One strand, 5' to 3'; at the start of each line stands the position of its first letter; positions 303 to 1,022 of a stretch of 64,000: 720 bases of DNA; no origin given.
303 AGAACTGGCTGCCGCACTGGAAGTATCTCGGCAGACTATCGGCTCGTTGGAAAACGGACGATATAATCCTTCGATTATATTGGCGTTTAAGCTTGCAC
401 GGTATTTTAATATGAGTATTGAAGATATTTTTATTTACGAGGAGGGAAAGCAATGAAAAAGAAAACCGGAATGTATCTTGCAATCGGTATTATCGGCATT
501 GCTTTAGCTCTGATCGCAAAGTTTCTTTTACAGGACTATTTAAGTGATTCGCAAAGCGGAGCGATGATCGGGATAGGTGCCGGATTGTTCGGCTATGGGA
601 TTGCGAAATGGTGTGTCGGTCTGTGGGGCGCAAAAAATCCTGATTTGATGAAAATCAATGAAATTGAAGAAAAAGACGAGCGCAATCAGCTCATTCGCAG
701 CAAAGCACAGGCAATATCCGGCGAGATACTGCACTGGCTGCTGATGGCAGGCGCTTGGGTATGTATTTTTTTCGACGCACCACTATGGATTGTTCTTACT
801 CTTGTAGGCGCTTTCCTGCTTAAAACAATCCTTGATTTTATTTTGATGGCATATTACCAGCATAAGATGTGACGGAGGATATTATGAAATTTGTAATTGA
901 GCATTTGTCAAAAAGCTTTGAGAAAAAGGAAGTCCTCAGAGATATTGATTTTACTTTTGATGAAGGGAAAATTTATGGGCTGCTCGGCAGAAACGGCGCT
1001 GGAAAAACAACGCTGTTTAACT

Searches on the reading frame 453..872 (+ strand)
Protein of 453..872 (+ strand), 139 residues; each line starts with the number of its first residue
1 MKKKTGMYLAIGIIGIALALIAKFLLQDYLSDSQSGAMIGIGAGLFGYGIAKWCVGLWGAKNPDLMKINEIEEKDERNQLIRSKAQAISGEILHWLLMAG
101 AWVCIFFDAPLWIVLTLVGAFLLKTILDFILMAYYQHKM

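Call 6: search_protein_families(library=pfam, proteins=[window:453-872:+], max_evalue=0.01)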
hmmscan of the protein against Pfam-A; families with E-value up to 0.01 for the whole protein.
window:453-872:+ (139 aa): 2 families
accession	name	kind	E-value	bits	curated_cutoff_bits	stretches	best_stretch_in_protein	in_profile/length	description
PF18927.5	CrtO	-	5.2e-05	24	27.3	1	57-134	24-109/123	Glycosyl-4,4'-diaponeurosporenoate acyltransferase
PF10999.13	DUF2839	-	0.0046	17.7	22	0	96-120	38-62/67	Protein of unknown function (DUF2839)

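Call 35: find_encoding_contigs(protein=window:453-872:+, flank=10000, max_places=6)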
Protein window:453-872:+ (139 aa): 26 contigs read that carry it; 6 places shown.
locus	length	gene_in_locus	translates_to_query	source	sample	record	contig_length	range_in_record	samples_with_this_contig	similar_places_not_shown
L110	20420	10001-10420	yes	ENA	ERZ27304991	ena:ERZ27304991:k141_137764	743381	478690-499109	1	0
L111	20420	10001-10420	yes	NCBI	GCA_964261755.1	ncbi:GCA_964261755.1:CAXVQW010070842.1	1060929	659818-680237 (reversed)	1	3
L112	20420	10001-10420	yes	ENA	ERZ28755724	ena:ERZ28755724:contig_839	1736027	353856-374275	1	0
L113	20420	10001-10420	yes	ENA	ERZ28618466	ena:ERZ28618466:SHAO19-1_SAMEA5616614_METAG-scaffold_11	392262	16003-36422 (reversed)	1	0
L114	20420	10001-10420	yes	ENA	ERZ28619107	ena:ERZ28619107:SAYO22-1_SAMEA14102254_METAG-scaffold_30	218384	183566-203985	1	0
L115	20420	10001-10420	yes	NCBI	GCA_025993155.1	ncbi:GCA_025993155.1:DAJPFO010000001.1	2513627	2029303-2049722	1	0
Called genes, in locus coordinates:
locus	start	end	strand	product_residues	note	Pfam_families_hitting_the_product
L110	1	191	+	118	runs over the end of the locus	PF04956:TrbC (weak)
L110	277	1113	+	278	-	PF19478:TrbL_2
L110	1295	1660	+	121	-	PF12666:PrgI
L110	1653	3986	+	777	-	PF01935:DUF87, PF12846:AAA_10, PF19044:P-loop_TraG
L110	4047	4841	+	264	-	PF04203:Sortase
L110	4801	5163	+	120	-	PF14194:Cys_rich_VLP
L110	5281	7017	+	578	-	PF05257:CHAP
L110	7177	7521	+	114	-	PF03551:PadR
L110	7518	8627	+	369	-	PF22564:HAAS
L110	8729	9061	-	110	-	PF13560:HTH_31, PF12844:HTH_19 (weak), PF13443:HTH_26 (weak), PF01381:HTH_3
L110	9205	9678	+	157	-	PF06908:YpsA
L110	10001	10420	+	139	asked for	PF09946:DUF2178 (weak)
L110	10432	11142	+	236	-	PF00005:ABC_tran, PF13304:AAA_21 (faint)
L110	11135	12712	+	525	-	-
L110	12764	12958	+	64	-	-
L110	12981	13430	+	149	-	-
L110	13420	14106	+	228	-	PF01613:Flavin_Reduct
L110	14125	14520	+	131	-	PF10604:Polyketide_cyc2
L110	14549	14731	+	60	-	PF13783:DUF4177 (weak)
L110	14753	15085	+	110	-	PF12675:DUF3795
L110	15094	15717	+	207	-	PF08713:DNA_alkylation, PF13646:HEAT_2 (faint), PF02985:HEAT (faint)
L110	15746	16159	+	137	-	PF12663:DUF3788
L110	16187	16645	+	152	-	PF00903:Glyoxalase, PF12681:Glyoxalase_2, PF22677:Ble-like_N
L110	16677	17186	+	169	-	PF13673:Acetyltransf_10, PF00583:Acetyltransf_1, PF13508:Acetyltransf_7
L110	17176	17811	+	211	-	PF06445:GyrI-like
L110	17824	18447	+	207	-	PF00302:CAT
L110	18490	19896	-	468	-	PF00512:HisKA, PF02518:HATPase_c, PF13589:HATPase_c_3 (weak)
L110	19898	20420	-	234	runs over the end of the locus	PF00072:Response_reg, PF00486:Trans_reg_C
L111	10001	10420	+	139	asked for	PF09946:DUF2178 (weak)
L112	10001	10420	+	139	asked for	PF09946:DUF2178 (weak)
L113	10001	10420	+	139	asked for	PF09946:DUF2178 (weak)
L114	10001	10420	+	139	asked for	PF09946:DUF2178 (weak)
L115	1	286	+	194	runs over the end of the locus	PF05063:MT-A70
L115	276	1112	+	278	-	PF19478:TrbL_2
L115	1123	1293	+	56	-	-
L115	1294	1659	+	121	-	PF12666:PrgI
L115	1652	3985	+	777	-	PF01935:DUF87, PF12846:AAA_10, PF19044:P-loop_TraG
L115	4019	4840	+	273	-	PF04203:Sortase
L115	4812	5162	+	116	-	PF14194:Cys_rich_VLP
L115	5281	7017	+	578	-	PF05257:CHAP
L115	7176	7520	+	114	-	PF03551:PadR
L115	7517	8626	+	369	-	PF22564:HAAS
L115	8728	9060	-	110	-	PF13560:HTH_31, PF12844:HTH_19 (weak), PF13443:HTH_26 (weak), PF01381:HTH_3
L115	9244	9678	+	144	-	PF06908:YpsA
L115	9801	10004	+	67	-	PF12844:HTH_19, PF13560:HTH_31, PF24250:HVO_2718 (faint), PF01381:HTH_3, PF13413:HTH_25 (weak), PF13443:HTH_26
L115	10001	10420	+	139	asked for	PF09946:DUF2178 (weak)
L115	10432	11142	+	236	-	PF00005:ABC_tran, PF13304:AAA_21 (faint)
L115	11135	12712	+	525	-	-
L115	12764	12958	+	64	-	-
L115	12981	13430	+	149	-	-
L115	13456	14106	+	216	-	PF01613:Flavin_Reduct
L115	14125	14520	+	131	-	PF10604:Polyketide_cyc2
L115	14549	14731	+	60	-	PF13783:DUF4177 (weak)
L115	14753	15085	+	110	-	PF12675:DUF3795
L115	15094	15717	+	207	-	PF08713:DNA_alkylation, PF13646:HEAT_2 (faint), PF02985:HEAT (faint)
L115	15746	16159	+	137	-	PF12663:DUF3788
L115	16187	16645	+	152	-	PF00903:Glyoxalase, PF12681:Glyoxalase_2, PF22677:Ble-like_N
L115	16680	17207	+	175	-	PF00583:Acetyltransf_1, PF13673:Acetyltransf_10, PF13508:Acetyltransf_7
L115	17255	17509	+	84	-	-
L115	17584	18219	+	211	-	PF06445:GyrI-like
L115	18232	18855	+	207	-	PF00302:CAT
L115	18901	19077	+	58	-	-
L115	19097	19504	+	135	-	-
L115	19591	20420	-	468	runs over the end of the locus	PF00512:HisKA, PF02518:HATPase_c, PF13589:HATPase_c_3 (weak)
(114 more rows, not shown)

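Call 36: find_related_loci(query=L110:277-1113:+, collection=metagenome_contigs, flank=10000)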
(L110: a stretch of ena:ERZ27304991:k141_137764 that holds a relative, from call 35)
Query L110:277-1113:+ (278 aa) in metagenome_contigs; peptide patterns used: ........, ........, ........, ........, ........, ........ (x = any residue, [..] = any of these).
599 stretches matched a pattern (row limit reached: there are more); 572 encode a relative of the query (tblastn E <= 1e-3); the best 80 are kept; 80 distinct loci.
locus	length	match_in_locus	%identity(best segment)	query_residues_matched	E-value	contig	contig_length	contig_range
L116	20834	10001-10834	100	1-278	0e+0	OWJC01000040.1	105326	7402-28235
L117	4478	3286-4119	99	1-278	0e+0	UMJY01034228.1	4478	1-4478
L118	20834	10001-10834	99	1-278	0e+0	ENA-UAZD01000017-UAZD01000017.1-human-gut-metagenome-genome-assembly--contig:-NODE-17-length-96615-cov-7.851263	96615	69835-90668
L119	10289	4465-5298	99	1-278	0e+0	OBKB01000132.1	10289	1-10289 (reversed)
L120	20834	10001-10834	99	1-278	0e+0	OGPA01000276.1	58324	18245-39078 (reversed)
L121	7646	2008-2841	99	1-278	0e+0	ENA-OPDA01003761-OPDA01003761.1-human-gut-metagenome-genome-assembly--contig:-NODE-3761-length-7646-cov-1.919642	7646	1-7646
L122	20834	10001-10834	99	1-278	0e+0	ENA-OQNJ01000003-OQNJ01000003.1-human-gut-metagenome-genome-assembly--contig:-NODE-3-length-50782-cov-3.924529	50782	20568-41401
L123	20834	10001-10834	99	1-278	0e+0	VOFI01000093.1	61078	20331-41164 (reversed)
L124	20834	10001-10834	98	1-278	0e+0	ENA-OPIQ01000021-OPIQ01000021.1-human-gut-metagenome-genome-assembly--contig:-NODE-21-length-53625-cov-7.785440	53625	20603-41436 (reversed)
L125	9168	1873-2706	97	1-278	0e+0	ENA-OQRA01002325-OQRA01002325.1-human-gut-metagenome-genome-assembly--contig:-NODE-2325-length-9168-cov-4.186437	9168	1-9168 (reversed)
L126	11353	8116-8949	97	1-278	0e+0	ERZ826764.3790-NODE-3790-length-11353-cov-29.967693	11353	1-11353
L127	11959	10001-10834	96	1-278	0e+0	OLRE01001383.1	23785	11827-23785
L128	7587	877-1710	96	1-278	0e+0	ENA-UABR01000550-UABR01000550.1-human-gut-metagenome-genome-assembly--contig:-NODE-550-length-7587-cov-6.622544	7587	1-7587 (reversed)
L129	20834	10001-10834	91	1-278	4e-173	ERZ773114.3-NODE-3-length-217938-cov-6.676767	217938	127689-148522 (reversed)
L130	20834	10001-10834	91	1-278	5e-171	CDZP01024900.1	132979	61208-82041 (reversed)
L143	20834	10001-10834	88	1-278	6e-168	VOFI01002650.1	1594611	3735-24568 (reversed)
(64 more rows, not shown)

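Call 39: search_protein_families(library=pfam, proteins=[L116:6-704:+, L116:1461-2291:+, L116:2242-2661:+, L116:2736-3155:+, L116:3759-4385:+, L116:4370-4822:+, L116:5221-5727:+, L116:5816-6445:+, L116:6660-7547:+, L116:7750-9543:+], max_evalue=0.01)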
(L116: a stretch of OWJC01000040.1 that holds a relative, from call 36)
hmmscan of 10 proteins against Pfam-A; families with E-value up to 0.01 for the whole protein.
L116:6-704:+ (232 aa): 1 family
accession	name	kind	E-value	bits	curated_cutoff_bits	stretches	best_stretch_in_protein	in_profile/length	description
PF14311.12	DUF4379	-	1.7e-28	99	24.5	2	56-110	1-55/56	Probable Treble clef zinc finger domain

L116:1461-2291:+ (276 aa): 9 families
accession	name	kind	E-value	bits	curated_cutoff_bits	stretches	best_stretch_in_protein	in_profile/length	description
PF13614.12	AAA_31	-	1.5e-59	201.3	27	1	4-185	1-177/177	AAA domain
PF01656.29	CbiA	-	3.7e-25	88.8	25.4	1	7-236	1-123/125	CobQ/CobB/MinD/ParA nucleotide binding domain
PF10609.15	ParA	-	6.3e-12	45.9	27.1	1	5-257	4-244/246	NUBPL iron-transfer P-loop NTPase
PF00142.24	Fer4_NifH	-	5e-10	39.8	25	1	12-64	7-60/271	4Fe-4S iron sulfur cluster binding proteins, NifH/frxC family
PF09140.17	MipZ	-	7.4e-10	39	20.7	1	6-43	2-39/262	ATPase MipZ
PF06564.18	CBP_BcsQ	-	1.5e-09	38.2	21.3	1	6-157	3-147/234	Cellulose biosynthesis protein BcsQ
PF02374.21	ArsA_ATPase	-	1e-07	31.9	24.3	1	12-135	8-134/305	Anion-transporting ATPase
PF07015.17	VirC1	-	2.2e-05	24.4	24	1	6-55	3-49/231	VirC1 protein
PF00448.28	SRP54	-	0.003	17.6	22.7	0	15-42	11-38/196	SRP54-type protein, GTPase domain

L116:2242-2661:+ (139 aa): 1 family
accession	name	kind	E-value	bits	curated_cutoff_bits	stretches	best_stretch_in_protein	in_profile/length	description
PF02195.25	ParB_N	-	7.6e-16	58.4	26.3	1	32-115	2-85/95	ParB N-terminal domain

L116:2736-3155:+ (139 aa): 0 families

L116:3759-4385:+ (208 aa): 9 families
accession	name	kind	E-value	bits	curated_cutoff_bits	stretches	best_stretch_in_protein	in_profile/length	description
PF00561.26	Abhydrolase_1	-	4.1e-17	63.1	25.8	1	4-118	4-128/245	alpha/beta hydrolase fold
PF12146.15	Hydrolase_4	-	4.4e-14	52.8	27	1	4-135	8-151/239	Serine aminopeptidase, S33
PF12697.13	Abhydrolase_6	-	2.4e-10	41.9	26.3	1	4-199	2-216/217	Alpha/beta hydrolase family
PF03096.20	Ndr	-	7.7e-05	22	23.3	0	129-204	201-275/283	Ndr family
PF08840.17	BAAT_C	-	0.00044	20.8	20.9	1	61-175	21-138/210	BAAT / Acyl-CoA thioester hydrolase C terminal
PF08386.16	Abhydrolase_4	-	0.0006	20.3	21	1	149-195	34-80/103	TAP-like protein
PF05057.20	DUF676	-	0.00093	19.2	20.3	0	4-86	9-101/217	Putative serine esterase (DUF676)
PF20408.4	Abhydrolase_11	-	0.0014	18.9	27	0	46-101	57-113/193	Alpha/beta hydrolase domain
PF06028.17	DUF915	-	0.0057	16.5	22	0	51-98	91-144/255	Alpha/beta hydrolase of unknown function (DUF915)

L116:4370-4822:+ (150 aa): 1 family
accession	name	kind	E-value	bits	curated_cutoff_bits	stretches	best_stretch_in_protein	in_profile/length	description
PF12680.13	SnoaL_2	-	1.4e-07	32.5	27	1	20-119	2-100/102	SnoaL-like domain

L116:5221-5727:+ (168 aa): 4 families
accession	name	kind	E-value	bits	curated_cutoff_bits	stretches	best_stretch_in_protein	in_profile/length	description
PF13673.13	Acetyltransf_10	-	2.5e-36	124.9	23.6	1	50-166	1-126/128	Acetyltransferase (GNAT) domain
PF13508.13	Acetyltransf_7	-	4.3e-11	43.5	27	1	76-148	4-83/84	Acetyltransferase (GNAT) domain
PF00583.31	Acetyltransf_1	-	2.2e-10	41.3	20.7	1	44-147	2-116/116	Acetyltransferase (GNAT) family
PF13527.13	Acetyltransf_9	-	0.0004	20.8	25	0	27-147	2-124/127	Acetyltransferase (GNAT) domain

L116:5816-6445:+ (209 aa): 2 families
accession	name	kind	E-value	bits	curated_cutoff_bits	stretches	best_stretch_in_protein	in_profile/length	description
PF00132.30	Hexapep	-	2e-09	37.2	27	1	117-152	1-36/36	Bacterial transferase hexapeptide (six repeats)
PF14602.12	Hexapep_2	-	0.00039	20.5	27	1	118-151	2-33/34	Hexapeptide repeat of succinyl-transferase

L116:6660-7547:+ (295 aa): 1 family
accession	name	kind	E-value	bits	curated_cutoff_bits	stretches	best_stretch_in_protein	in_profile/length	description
PF08401.16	ArdcN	-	0.0042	17.7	22.6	1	55-116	34-101/123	N-terminal domain of anti-restriction factor ArdC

L116:7750-9543:+ (597 aa): 4 families
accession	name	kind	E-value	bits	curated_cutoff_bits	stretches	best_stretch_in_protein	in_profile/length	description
PF02534.20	T4SS-DNA_transf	-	5.1e-64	217.3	20.1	1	134-528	46-438/468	Type IV secretory system Conjugative DNA transfer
PF12696.13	TraG-D_C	-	5.2e-35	120.6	22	1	396-514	1-125/126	TraM recognition site of TraD and TraG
PF10412.15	TrwB_AAD_bind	-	9.4e-18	64.7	20.5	1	126-532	9-385/387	Type IV secretion-system coupling protein DNA-binding domain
PF12846.13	AAA_10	-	0.0094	15.5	27.5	0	129-226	18-116/362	AAA-like domain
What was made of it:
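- On Tn916 family (whole element): The coupling protein is of the VirD4/TraG type (T4SS-DNA_transf, E 5e-64; call 39).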

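Call 43: find_homologous_proteins(query=L116:6-704:+, max_evalue=1e-40)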
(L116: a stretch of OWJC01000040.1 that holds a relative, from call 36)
Query L116:6-704:+ (232 aa): 535 proteins with E <= 1e-40 among 690 candidates; the best 120 are listed.
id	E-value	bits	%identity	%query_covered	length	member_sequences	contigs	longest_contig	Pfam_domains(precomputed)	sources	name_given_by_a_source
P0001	2.3e-149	513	97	100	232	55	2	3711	PF14311.13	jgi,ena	-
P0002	2.8e-149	513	75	100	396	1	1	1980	PF14311.13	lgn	-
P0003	4.3e-136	470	87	99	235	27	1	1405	PF14311.13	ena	-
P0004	1.2e-134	465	67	99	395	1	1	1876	PF14311.13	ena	-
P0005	1.4e-134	465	69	98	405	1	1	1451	PF14311.13,PF01155.26,PF09723.16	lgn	-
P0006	2.5e-134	464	64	99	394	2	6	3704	PF14311.13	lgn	-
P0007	3.4e-134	464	85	100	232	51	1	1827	PF14311.13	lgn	-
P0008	1.6e-133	461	67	99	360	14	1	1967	PF14311.13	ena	-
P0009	1.8e-132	458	64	98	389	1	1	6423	PF14311.13,PF09723.16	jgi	-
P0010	3.3e-132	457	62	98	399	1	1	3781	PF14311.13,PF09723.16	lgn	-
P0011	4.2e-132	457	65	98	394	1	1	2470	PF14311.13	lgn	-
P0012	8.1e-132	456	100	59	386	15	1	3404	PF14311.13,PF09723.16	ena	-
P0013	1.9e-130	451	75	72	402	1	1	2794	PF14311.13,PF01155.26,PF09723.16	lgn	-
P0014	3.6e-130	450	59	99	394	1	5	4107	PF14311.13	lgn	-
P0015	1.4e-128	445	65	98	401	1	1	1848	PF14311.13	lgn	-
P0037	2.8e-118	412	89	56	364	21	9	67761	PF14311.13,PF09723.16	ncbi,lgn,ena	-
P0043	1.5e-116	406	93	82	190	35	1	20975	PF14311.13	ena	-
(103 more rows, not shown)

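Call 44: find_encoding_contigs(protein=P0037, flank=10000, max_places=5)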
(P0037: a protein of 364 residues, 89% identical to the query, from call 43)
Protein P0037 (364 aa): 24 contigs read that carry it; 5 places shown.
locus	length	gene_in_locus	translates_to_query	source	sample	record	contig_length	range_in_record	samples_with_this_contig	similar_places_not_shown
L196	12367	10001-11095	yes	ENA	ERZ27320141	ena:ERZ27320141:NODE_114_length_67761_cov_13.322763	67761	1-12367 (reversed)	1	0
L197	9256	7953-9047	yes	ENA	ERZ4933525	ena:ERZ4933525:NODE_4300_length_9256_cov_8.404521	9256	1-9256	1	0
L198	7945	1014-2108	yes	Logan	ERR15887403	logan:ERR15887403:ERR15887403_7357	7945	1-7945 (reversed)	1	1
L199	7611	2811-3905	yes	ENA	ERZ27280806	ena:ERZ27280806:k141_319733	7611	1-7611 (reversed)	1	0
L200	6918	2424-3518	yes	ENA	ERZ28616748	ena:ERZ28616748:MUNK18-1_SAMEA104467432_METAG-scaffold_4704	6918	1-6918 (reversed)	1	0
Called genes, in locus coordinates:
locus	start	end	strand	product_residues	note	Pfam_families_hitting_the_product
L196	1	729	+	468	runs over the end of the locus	PF00668:Condensation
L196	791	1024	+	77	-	PF00550:PP-binding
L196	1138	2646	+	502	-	PF00501:AMP-binding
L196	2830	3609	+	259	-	PF03309:Pan_kinase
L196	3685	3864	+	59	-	-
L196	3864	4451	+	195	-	PF06414:Zeta_toxin, PF13671:AAA_33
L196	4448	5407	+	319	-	PF01207:Dus, PF01680:SOR_SNZ (faint), PF00977:His_biosynth (weak)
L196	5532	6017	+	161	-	PF03449:GreA_GreB_N, PF01272:GreA_GreB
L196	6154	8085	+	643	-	PF01336:tRNA_anti-codon, PF00152:tRNA-synt_2, PF01588:tRNA_bind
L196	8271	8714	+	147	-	PF13673:Acetyltransf_10 (weak), PF00583:Acetyltransf_1, PF13508:Acetyltransf_7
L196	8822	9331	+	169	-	PF01381:HTH_3, PF12844:HTH_19 (weak), PF13560:HTH_31 (weak)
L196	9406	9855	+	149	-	PF01381:HTH_3, PF12844:HTH_19, PF13443:HTH_26 (weak), PF13560:HTH_31, PF12674:Zn_ribbon_2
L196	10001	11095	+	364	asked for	PF14311:DUF4379, PF09723:Zn_ribbon_8 (faint), PF14311:DUF4379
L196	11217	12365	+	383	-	?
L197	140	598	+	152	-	PF23562:AMP-binding_C_3 (weak)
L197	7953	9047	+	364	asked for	PF14311:DUF4379, PF09723:Zn_ribbon_8 (faint), PF14311:DUF4379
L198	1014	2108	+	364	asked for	PF14311:DUF4379, PF09723:Zn_ribbon_8 (faint), PF14311:DUF4379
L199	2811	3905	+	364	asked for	PF14311:DUF4379, PF09723:Zn_ribbon_8 (faint), PF14311:DUF4379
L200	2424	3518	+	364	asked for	PF14311:DUF4379, PF09723:Zn_ribbon_8 (faint), PF14311:DUF4379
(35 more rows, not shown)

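Call 49: find_encoding_contigs(protein=P0043, flank=10000, max_places=4)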
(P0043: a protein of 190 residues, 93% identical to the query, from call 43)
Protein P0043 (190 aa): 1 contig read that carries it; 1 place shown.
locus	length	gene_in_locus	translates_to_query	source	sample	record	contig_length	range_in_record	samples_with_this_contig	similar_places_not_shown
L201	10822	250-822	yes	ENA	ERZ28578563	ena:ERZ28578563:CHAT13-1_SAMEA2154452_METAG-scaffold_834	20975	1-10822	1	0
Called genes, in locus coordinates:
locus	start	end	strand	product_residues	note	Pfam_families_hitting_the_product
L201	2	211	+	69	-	?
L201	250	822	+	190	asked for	PF14311:DUF4379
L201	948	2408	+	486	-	PF22904:NOMO1-like_2nd (faint), PF17802:SpaA (weak), PF13620:CarboxypepD_reg (faint), PF17802:SpaA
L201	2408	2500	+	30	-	-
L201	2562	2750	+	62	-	-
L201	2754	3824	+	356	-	PF14191:YodL, PF12957:DUF3846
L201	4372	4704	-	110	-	PF13560:HTH_31, PF12844:HTH_19 (faint), PF13443:HTH_26 (weak), PF01381:HTH_3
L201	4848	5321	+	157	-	PF06908:YpsA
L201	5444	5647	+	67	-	PF12844:HTH_19, PF13560:HTH_31, PF24250:HVO_2718 (faint), PF01381:HTH_3, PF13413:HTH_25 (weak), PF13443:HTH_26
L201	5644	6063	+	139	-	PF09946:DUF2178 (weak)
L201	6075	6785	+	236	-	PF00005:ABC_tran, PF13304:AAA_21 (faint)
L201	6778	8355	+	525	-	-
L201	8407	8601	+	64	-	-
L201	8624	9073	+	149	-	-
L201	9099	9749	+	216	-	PF01613:Flavin_Reduct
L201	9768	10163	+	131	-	PF10604:Polyketide_cyc2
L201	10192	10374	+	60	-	PF13783:DUF4177 (weak)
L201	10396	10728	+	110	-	PF12675:DUF3795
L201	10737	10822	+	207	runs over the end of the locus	PF08713:DNA_alkylation, PF13646:HEAT_2 (faint), PF02985:HEAT (faint)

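Call 54: search_protein_families(library=ncbifam, proteins=[L116:2736-3155:+, L116:3311-3622:+, L116:6660-7547:+, L116:9544-9915:+], max_evalue=0.01)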
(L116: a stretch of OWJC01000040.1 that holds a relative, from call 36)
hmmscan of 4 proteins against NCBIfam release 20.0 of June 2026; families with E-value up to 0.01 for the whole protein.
L116:2736-3155:+ (139 aa): 1 family
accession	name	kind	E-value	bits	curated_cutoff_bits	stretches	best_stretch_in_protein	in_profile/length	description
NF003034.1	PRK03918.1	equivalog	0.0022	16.1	700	1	19-108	155-246/878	DNA double-strand break repair ATPase Rad50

L116:3311-3622:+ (103 aa): 0 families

L116:6660-7547:+ (295 aa): 0 families

L116:9544-9915:+ (123 aa): 2 families
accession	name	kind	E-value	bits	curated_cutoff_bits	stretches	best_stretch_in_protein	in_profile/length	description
NF010431.0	PRK13857.1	equivalog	3.2e-05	23.9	103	1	37-118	36-112/120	pilin major subunit VirB2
NF047765.1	LIC_13387_fam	subfamily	0.0007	19.3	33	1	44-114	37-104/131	LIC_13387 family protein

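Call 60: find_homologous_proteins(query=L116:1461-2291:+, max_evalue=1e-100)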
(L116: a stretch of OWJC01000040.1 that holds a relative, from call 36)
Query L116:1461-2291:+ (276 aa): 1948 proteins with E <= 1e-100 among 8000 candidates; the best 120 are listed.
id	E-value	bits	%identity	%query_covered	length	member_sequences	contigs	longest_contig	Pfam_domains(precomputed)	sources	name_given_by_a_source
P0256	8.4e-173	591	98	100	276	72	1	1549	PF00142.25,PF10609.16,PF01656.30,PF13614.13,PF09140.18,PF06564.19,PF02374.22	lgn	-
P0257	2.1e-172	589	99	100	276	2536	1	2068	PF00142.25,PF10609.16,PF01656.30,PF13614.13,PF07015.18,PF09140.18,PF06564.19,PF02374.22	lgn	-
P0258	8.1e-170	581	97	100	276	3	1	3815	PF00142.25,PF10609.16,PF01656.30,PF13614.13,PF07015.18,PF09140.18,PF06564.19,PF02374.22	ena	-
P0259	2.7e-164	563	97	100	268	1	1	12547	PF00142.25,PF10609.16,PF01656.30,PF13614.13,PF07015.18,PF09140.18,PF06564.19,PF02374.22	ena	-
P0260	7.9e-164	561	100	95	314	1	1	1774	PF00142.25,PF10609.16,PF01656.30,PF13614.13,PF07015.18,PF09140.18,PF06564.19,PF02374.22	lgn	-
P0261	1.8e-163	560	97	97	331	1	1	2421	PF00142.25,PF10609.16,PF01656.30,PF13614.13,PF09140.18,PF06564.19,PF01268.26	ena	-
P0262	5.1e-157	539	94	100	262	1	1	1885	PF00142.25,PF10609.16,PF01656.30,PF13614.13,PF09140.18,PF06564.19,PF02374.22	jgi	jgi:chromosome partitioning protein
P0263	2.0e-156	537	95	97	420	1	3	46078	PF00142.25,PF10609.16,PF01656.30,PF13614.13,PF09140.18,PF06564.19,PF02374.22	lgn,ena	-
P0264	2.2e-156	537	92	100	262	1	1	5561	PF00142.25,PF10609.16,PF01656.30,PF13614.13,PF07015.18,PF09140.18,PF06564.19,PF02374.22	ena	-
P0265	6.6e-153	525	62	99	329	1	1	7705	PF00142.25,PF10609.16,PF01656.30,PF13614.13,PF09140.18,PF06564.19,PF02374.22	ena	-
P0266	7.6e-153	525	89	98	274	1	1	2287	PF00142.25,PF10609.16,PF01656.30,PF13614.13,PF07015.18,PF09140.18,PF06564.19,PF02374.22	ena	-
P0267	6.5e-151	519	84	100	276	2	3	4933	PF00142.25,PF10609.16,PF01656.30,PF13614.13,PF09140.18,PF06564.19,PF02374.22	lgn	-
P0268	4.2e-150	516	85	100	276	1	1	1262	PF00142.25,PF10609.16,PF01656.30,PF13614.13,PF09140.18,PF06564.19,PF02374.22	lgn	-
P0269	5.4e-150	516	86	100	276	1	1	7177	PF00142.25,PF10609.16,PF01656.30,PF13614.13,PF09140.18,PF06564.19,PF02374.22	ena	-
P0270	5.5e-150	516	85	100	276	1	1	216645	PF00142.25,PF10609.16,PF01656.30,PF13614.13,PF09140.18,PF06564.19,PF02374.22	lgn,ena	-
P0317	1.3e-148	511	100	87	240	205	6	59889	PF00142.25,PF10609.16,PF01656.30,PF13614.13,PF07015.18,PF09140.18,PF06564.19,PF02374.22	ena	-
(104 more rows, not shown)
